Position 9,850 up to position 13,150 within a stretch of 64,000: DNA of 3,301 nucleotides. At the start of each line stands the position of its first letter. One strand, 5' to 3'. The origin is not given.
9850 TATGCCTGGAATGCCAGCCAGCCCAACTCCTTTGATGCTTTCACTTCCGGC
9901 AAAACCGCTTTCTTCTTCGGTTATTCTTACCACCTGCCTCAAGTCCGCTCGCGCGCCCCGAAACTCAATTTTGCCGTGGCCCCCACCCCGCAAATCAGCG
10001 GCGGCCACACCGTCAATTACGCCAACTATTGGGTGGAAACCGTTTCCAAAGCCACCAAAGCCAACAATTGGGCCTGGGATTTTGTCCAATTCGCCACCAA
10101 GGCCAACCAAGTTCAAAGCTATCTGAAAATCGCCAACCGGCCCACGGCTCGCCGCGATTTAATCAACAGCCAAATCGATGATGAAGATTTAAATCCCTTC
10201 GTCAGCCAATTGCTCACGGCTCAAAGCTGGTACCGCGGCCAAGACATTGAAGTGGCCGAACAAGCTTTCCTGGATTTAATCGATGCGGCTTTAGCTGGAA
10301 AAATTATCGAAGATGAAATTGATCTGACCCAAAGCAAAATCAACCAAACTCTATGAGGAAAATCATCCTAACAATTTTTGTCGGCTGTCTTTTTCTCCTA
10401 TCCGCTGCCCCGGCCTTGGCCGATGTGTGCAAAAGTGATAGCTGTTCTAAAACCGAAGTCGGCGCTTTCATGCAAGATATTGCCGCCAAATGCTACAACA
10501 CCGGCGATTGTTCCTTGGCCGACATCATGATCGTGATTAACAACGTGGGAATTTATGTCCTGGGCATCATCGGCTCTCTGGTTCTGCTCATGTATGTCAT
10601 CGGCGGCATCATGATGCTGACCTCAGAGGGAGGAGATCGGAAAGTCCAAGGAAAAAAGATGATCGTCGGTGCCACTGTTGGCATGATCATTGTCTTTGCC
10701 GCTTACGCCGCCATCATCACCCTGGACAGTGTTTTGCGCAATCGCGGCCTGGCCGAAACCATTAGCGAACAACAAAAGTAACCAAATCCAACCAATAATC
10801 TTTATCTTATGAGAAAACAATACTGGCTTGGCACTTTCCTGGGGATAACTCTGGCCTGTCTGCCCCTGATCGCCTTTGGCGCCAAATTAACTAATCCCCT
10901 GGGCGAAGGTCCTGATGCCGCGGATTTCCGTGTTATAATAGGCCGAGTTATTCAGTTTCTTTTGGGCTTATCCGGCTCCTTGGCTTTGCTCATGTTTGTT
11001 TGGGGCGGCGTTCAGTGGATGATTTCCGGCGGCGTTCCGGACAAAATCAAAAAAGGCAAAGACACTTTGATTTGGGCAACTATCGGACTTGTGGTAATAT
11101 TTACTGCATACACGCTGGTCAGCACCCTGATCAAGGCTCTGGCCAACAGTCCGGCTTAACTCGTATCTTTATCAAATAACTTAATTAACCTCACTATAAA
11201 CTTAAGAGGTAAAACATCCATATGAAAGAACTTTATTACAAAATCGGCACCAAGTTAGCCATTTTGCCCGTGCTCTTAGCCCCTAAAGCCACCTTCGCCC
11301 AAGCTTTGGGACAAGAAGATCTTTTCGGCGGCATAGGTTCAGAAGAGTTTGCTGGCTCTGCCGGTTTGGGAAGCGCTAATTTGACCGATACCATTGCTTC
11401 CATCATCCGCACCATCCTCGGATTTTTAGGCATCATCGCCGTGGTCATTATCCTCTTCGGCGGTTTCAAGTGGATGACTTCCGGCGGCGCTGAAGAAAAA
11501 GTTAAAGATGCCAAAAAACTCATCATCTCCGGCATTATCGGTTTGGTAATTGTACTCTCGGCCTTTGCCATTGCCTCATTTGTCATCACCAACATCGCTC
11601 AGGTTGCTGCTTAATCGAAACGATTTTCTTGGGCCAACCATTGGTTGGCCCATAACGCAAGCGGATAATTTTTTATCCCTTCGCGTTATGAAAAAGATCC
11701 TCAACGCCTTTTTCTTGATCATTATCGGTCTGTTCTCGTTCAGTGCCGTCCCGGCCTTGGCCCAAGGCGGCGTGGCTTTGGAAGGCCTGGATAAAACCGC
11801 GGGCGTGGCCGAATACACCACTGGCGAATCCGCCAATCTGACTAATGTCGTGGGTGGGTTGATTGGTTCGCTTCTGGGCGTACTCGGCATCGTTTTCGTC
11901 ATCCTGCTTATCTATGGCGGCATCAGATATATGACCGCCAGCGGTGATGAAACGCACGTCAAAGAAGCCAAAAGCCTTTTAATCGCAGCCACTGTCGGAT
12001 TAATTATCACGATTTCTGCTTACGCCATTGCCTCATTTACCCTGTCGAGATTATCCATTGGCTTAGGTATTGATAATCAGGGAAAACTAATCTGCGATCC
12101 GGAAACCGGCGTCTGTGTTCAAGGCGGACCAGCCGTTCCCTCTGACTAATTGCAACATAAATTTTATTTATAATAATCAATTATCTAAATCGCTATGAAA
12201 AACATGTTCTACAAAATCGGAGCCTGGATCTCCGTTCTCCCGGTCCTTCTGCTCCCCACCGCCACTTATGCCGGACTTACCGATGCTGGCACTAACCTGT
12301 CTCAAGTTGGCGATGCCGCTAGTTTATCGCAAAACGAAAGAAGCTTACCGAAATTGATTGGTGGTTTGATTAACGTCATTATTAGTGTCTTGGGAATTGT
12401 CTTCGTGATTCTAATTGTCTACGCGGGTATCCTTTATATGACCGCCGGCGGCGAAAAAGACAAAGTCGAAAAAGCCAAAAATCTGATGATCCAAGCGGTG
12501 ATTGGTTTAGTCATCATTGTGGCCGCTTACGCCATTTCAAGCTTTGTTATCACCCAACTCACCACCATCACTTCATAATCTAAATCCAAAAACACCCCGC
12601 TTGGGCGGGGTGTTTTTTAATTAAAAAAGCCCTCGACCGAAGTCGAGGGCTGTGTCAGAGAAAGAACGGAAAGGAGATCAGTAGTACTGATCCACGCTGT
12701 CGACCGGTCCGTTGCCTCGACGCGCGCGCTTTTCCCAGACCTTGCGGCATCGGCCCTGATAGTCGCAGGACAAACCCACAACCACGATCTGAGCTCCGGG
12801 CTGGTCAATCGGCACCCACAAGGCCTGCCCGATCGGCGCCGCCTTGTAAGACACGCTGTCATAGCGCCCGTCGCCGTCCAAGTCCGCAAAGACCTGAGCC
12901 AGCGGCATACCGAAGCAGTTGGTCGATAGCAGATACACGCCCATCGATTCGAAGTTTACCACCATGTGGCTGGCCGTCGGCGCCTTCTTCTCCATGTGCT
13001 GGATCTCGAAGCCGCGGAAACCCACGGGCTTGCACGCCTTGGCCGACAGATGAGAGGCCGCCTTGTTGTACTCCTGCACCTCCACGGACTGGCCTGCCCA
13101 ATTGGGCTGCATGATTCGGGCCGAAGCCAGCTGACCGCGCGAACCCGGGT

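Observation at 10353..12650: Tandem array of five T4SS-pilin-like (TrbC/VirB2-like) paralogs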

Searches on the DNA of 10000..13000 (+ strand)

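Call 52: search_rna_families(source=window, start=10000, end=13000, threshold=evalue, max_evalue=10)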
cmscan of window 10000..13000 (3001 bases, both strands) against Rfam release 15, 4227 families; matches with E-value up to 10: 10.
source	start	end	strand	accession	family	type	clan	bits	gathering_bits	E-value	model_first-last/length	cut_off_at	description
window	12584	12652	-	RF02064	STnc370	Gene; sRNA;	-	35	54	0.023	1-71/71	no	Enterobacterial sRNA STnc370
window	12589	12651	-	RF02450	ncr1175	Gene; sRNA;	-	28.8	60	0.021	1-110/110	no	Bacillus sRNA ncr1175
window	12567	12628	+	RF02362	Yfr10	Gene; sRNA;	-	23.7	43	1.9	1-78/78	no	Cyanobacterial functional RNA 10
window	12497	12622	+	RF01772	rnk_pseudo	Cis-reg; leader;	-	21.1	55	2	1-108/108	no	Pseudomonas rnk leader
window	12433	12622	+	RF02079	STnc180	Gene; sRNA;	-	20.1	50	0.67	1-208/208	no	Enterobacterial sRNA STnc180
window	12545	12616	+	RF01400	istR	Gene; antitoxin;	-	20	45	0.58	1-130/130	no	istR Hfq binding RNA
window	12586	12658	-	RF00106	RNAI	Gene; antisense;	-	18.8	47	2.5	1-102/102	no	RNAI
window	12621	12679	-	RF02278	Betaproteobacteria_toxic_sRNA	Gene; sRNA;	-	18.3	50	2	1-64/64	no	Betaproteobacteria toxic small RNA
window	12573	12619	+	RF00506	Thr_leader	Cis-reg; leader;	-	17.6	55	5.3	1-118/118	no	Threonine operon leader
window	12048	12207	-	RF04180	BTnc231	Gene; sRNA;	-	16.6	80.4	3.8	1-154/154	no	Bacteroides sRNA BTnc231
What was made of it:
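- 11652..11690 (+): SL2: hairpin with a conserved outer stem (C).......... / YUCRCGUUAUG and a covarying inner stem. Its 3' arm contains the would-be ribosome-binding region and the AUG of P4. Rfam has no match here (call 52).
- On Rfam families (for the intergenic RNA element): The only sub-threshold matches are terminator-like and lie at 12433-12679, plus one weak match at 12048-12207 (call 52).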

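Call 60: build_rna_model(alignment_id=A4, structure=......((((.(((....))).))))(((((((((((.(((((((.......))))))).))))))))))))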
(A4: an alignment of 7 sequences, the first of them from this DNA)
Model R1 built from alignment A4 (7 sequences, 71 columns); structure: as given.
model positions 66; base pairs 25; branch points 1; effective number of sequences 7; information 0.731 bits per position. Calibrated on 0.2 Mb of random sequence (short: E-values are rough).
structure used (alignment columns):
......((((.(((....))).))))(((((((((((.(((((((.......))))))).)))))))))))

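Call 61: search_with_rna_model(model_id=R1, sources=[window, L004, L005, L006, L007, L008, L009, L010, L011, L012, L013, L014, L015, L016, L017, L018, L019, L020, L021, L022, L023, L024, L025, L026, L027, L028, L029, L030, L031, L032, L033, L034, L035, L036, L037, L038, L039, L040, L041, L042, L043, L044, L045, L046, L047, L048, L049, L050, L051, L052, L053, L054, L055, L056, L057, L058, L059, L060, L061, L062, L063, L064, L065, L066, L067, L068, L069, L070, L071, L072, L073, L074, L075, L076, L077, L078, L079, L080, L081, L082, L083], max_evalue=1, make_alignment=true)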
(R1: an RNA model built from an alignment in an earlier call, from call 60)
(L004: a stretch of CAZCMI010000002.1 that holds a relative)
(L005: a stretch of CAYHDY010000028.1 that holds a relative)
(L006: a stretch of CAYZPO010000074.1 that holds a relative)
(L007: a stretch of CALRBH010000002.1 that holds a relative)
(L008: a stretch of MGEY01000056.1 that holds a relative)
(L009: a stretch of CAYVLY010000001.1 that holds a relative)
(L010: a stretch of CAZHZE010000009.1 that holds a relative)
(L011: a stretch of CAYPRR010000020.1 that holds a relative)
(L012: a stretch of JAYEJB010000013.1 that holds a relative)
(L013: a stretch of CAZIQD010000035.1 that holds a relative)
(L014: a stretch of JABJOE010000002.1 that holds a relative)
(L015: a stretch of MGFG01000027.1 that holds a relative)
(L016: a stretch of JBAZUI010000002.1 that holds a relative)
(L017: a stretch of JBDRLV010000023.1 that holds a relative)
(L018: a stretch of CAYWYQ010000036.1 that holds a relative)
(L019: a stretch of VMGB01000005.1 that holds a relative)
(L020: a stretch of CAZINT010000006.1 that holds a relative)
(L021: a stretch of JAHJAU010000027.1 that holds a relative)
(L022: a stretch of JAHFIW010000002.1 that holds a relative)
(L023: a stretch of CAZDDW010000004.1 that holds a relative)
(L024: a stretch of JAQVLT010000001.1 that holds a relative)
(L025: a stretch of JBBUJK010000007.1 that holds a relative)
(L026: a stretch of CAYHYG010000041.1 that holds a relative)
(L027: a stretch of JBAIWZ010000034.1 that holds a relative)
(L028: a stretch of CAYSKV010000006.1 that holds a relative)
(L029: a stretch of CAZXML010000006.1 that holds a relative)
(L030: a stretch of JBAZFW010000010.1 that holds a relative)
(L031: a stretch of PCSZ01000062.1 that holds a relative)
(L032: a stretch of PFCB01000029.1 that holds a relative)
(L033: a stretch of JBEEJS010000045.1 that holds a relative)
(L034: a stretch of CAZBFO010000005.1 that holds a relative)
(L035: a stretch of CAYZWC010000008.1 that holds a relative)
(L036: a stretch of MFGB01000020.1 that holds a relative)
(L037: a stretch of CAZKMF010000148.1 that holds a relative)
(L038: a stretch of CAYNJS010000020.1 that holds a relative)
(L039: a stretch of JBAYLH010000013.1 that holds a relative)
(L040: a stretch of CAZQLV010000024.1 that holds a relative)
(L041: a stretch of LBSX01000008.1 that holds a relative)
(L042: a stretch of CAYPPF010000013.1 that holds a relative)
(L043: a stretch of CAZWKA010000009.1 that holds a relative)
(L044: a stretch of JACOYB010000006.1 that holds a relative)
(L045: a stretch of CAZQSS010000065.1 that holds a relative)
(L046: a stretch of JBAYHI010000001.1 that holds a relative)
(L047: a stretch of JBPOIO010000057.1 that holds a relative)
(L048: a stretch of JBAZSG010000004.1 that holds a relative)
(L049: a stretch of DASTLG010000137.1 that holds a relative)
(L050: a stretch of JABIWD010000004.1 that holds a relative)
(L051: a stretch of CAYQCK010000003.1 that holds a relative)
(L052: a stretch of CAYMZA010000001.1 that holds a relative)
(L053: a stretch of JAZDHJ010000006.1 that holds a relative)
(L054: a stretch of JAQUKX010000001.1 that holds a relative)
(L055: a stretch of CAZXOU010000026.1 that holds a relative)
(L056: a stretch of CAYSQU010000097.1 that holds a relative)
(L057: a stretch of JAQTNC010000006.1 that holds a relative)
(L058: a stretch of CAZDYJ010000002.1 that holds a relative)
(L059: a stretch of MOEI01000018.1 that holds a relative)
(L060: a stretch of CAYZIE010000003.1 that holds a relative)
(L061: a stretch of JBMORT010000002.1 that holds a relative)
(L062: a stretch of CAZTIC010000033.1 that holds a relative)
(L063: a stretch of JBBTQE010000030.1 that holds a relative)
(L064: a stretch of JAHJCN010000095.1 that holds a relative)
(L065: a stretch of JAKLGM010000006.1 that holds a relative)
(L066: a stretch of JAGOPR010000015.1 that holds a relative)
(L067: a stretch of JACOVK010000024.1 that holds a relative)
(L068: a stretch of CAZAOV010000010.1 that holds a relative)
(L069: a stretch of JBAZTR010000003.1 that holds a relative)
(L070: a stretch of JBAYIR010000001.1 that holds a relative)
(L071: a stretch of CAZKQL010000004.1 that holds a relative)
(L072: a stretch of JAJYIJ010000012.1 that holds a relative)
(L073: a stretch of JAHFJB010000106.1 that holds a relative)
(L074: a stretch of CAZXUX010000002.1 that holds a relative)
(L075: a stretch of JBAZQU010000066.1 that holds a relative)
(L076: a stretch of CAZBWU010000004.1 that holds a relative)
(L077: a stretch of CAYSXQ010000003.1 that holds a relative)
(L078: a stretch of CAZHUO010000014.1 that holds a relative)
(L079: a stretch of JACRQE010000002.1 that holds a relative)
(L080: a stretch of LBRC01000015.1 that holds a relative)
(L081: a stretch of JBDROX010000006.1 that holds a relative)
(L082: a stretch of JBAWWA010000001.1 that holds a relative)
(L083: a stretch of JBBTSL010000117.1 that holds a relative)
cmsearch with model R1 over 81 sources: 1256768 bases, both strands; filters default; matches with E-value up to 1: 14.
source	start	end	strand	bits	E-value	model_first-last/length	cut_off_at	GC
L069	10356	10424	+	66.9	9.8e-14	1-66/66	no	0.45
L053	10448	10514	+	66.2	1.5e-13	1-66/66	no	0.57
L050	10311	10376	+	64.8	3.3e-13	1-66/66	no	0.58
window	11627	11690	+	59.6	7.2e-12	1-66/66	no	0.47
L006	3955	4019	+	59.5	7.5e-12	1-66/66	no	0.57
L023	10272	10336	+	56.2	5.2e-11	1-66/66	no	0.48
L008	10252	10319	+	40.8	4.7e-07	1-66/66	no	0.46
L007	10387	10473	+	33.8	2.9e-05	1-66/66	no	0.66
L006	3979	4034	-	29.1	0.00045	1-66/66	no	0.39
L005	6264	6326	+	26.9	0.0017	1-66/66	no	0.46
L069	10381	10423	-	26.8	0.0018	26-65/66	no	0.42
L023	10296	10355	-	25.3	0.0044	1-66/66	no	0.35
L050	10335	10383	-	24.9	0.0056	1-66/66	no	0.49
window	11651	11694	-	20.4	0.079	1-66/66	no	0.36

Alignment A5: 14 matches aligned to the model, 92 columns, each read 5' to 3' on its own strand. Consensus structure (alignment columns), stored with it:
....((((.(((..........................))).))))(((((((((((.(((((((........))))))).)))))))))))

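Call 64: search_with_rna_model(model_id=R1, sources=[L084, L085, L086, L087, L088, L089, L090, L091, L092, L093, L094, L095, L096, L097, L098, L099, L100, L101, L102, L103, L104, L105, L106, L107, L108, L109, L110, L111, L112, L113, L114, L115, L116, L117, L118, L119, L120, L121, L122, L123, L124, L125, L126, L127, L128, L129, L130, L131, L132, L133, L134, L135, L136, L137, L138, L139, L140, L141, L142, L143, L144, L145, L146, L147, L148, L149, L150, L151, L152, L153, L154, L155, L156, L157, L158, L159, L160, L161, L162, L163], max_evalue=0.01)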
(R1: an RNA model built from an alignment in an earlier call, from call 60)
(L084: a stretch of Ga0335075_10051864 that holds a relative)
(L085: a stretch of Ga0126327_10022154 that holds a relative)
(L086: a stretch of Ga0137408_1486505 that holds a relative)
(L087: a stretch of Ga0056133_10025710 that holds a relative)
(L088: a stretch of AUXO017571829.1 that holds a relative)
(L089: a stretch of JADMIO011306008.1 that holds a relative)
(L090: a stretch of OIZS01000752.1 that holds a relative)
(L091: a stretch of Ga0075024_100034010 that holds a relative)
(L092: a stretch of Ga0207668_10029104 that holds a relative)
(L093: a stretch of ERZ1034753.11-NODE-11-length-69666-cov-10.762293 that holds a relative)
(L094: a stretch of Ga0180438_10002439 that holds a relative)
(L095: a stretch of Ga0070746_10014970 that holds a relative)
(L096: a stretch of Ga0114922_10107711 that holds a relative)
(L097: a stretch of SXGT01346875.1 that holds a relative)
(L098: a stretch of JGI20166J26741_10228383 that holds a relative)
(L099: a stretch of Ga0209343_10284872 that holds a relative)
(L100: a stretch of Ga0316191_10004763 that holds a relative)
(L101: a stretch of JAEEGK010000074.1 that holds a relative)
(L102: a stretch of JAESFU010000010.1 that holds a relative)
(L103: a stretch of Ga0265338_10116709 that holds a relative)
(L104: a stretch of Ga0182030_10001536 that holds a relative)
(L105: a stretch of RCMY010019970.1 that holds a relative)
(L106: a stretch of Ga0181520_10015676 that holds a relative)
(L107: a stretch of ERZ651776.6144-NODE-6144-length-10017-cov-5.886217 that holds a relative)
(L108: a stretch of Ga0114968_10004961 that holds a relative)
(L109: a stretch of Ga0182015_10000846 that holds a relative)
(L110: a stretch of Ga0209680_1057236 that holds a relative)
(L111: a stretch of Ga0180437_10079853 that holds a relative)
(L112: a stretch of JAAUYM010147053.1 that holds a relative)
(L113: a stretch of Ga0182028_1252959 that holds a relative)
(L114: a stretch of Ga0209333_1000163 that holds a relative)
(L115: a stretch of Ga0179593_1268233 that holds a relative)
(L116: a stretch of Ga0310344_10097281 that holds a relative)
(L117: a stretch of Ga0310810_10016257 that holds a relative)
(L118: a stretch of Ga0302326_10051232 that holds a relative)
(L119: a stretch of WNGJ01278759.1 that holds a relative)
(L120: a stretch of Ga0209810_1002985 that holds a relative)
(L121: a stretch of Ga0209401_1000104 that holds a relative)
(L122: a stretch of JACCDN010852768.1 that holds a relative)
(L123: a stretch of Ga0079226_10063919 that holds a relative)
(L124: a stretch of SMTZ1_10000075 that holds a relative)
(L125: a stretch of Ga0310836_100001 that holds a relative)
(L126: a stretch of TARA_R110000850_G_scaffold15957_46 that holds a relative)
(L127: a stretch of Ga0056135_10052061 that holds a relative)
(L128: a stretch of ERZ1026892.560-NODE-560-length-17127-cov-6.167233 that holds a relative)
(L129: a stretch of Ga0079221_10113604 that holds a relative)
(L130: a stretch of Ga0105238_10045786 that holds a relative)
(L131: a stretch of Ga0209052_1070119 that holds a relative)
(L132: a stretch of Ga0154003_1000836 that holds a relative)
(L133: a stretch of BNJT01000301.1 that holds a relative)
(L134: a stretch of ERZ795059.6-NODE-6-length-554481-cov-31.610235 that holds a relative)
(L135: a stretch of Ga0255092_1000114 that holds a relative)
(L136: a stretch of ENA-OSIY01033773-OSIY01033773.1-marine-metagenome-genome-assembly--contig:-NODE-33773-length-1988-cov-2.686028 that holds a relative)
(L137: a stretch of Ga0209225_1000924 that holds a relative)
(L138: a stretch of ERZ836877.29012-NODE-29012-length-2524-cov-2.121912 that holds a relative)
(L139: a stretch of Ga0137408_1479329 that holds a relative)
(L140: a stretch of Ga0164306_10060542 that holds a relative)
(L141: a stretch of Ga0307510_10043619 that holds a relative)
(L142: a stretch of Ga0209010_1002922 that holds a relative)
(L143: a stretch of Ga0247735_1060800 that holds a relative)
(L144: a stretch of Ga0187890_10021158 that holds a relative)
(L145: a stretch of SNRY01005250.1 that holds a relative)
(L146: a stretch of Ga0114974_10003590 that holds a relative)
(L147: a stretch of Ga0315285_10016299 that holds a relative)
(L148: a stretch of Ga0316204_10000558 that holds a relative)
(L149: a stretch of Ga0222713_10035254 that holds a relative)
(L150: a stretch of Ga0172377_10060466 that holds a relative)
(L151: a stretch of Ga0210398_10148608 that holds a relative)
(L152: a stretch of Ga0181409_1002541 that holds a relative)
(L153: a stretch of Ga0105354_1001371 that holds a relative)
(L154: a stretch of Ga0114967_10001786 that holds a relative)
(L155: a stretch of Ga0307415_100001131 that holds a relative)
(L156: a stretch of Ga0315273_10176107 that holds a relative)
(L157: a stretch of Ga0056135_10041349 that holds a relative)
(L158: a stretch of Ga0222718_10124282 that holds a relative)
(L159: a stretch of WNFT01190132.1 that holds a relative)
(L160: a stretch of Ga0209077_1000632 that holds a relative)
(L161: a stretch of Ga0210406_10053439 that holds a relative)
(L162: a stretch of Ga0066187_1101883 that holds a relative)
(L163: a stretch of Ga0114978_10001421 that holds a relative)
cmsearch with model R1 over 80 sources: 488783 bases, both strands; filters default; matches with E-value up to 0.01: 2.
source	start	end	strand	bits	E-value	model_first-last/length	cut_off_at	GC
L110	1025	1083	+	35.2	5e-06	1-66/66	no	0.37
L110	1039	1105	-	32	3.2e-05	1-66/66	no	0.39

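Call 66: search_with_rna_model(model_id=R1, sources=[window, L069, L053, L050, L006, L023, L008, L007, L005], max_evalue=0.00001, make_alignment=true, show_alignments=0)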
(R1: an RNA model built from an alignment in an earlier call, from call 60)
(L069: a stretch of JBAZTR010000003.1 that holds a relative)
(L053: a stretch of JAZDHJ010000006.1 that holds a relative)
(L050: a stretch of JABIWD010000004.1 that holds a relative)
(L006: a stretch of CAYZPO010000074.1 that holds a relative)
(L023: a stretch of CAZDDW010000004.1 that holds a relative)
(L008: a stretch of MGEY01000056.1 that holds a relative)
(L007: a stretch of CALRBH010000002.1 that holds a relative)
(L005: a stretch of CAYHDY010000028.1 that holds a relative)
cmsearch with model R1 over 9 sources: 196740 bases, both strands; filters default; matches with E-value up to 0.00001: 8.
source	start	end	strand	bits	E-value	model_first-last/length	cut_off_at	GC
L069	10356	10424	+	66.9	1.5e-14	1-66/66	no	0.45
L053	10448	10514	+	66.2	2.3e-14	1-66/66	no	0.57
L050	10311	10376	+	64.8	5.2e-14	1-66/66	no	0.58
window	11627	11690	+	59.6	1.1e-12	1-66/66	no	0.47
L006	3955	4019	+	59.5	1.2e-12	1-66/66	no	0.57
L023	10272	10336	+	56.2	8.1e-12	1-66/66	no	0.48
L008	10252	10319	+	40.8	7.3e-08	1-66/66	no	0.46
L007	10387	10473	+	33.8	4.5e-06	1-66/66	no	0.66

Alignment A6: 8 matches aligned to the model, 91 columns, each read 5' to 3' on its own strand. Consensus structure (alignment columns), stored with it:
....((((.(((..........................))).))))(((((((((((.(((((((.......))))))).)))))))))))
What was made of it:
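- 11652..11690 (+): Covariance model R1 finds it once per locus, always right after the P3 ortholog, in 8-9 of the related loci within 1.26 Mb (calls 61, 66).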
